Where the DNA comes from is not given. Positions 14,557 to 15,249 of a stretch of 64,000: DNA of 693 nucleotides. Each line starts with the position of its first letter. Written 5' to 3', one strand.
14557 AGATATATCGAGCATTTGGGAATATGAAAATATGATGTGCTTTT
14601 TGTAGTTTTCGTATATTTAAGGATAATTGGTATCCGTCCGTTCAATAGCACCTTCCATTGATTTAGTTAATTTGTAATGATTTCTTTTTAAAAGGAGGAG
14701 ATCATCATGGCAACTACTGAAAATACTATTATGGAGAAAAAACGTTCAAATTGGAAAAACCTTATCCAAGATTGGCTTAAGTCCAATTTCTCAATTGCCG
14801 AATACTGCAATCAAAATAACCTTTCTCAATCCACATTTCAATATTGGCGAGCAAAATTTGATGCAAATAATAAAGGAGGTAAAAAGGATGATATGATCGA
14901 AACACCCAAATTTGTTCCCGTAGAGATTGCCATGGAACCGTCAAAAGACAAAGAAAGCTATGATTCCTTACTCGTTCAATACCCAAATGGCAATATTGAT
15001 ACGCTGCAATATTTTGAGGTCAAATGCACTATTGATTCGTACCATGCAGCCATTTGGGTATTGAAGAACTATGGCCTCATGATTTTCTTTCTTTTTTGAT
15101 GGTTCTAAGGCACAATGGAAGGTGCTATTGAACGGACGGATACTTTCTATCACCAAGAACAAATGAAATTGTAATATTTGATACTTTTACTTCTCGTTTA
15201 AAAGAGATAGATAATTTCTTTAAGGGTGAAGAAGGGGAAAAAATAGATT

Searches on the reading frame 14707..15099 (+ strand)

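Call 14: search_protein_families(library=pfam, proteins=[window:14707-15099:+], max_evalue=0.01)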
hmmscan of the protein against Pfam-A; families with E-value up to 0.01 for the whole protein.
window:14707-15099:+ (130 aa): 2 families
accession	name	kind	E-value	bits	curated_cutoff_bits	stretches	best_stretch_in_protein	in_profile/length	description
PF01527.26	HTH_Tnp_1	-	0.0023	18.5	24.1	1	20-73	16-62/75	Transposase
PF13518.12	HTH_28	-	0.0024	18.4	25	1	19-60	5-45/52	Helix-turn-helix domain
